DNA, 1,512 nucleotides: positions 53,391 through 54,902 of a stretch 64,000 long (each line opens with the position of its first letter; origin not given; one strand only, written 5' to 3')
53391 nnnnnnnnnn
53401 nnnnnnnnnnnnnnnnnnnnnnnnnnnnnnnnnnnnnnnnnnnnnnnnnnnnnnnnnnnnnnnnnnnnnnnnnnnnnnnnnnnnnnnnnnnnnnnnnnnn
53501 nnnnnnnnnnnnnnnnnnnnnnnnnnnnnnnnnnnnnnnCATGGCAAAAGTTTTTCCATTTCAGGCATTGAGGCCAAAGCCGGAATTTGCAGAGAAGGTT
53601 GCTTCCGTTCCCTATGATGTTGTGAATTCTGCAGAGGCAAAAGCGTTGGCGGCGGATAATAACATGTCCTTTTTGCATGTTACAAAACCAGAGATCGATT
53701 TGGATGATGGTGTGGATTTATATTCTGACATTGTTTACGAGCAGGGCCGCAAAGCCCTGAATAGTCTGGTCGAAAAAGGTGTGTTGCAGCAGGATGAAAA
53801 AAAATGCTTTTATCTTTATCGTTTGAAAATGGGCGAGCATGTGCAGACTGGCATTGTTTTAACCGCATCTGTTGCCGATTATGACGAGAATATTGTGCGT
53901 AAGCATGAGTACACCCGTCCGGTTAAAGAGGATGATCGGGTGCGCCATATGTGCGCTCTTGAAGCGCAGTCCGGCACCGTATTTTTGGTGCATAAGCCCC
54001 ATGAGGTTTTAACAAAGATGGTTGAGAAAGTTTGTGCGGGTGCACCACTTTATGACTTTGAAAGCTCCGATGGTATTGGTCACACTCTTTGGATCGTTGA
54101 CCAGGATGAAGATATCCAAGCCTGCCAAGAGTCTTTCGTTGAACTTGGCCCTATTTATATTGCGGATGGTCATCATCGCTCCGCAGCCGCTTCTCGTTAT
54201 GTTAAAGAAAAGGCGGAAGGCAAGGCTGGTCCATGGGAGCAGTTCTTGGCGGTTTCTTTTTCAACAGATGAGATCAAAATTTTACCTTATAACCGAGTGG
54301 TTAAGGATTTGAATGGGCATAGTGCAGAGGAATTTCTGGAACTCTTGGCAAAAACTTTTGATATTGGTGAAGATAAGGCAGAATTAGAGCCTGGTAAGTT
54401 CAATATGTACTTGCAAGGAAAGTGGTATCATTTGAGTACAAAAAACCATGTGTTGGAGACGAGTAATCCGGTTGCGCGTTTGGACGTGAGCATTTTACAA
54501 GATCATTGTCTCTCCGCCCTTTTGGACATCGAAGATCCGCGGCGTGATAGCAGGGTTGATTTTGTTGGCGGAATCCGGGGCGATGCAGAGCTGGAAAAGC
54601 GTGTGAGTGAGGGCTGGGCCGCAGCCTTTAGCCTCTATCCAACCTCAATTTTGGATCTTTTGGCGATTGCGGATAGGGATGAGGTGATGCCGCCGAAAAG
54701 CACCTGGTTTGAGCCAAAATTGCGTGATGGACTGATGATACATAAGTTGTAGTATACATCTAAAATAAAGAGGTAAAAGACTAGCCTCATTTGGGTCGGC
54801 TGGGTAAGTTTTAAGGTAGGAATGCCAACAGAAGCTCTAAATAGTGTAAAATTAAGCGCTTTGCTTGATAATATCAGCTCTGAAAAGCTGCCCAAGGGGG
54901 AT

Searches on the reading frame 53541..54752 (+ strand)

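Call 33: search_protein_families(library=pfam, proteins=[window:53541-54752:+])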
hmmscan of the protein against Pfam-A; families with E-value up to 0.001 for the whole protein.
window:53541-54752:+ (403 aa): 1 family
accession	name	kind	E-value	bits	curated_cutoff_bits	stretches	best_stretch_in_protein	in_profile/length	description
PF06245.16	DUF1015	-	4.9e-101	338.3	25.8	1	5-317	2-325/325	Protein of unknown function (DUF1015)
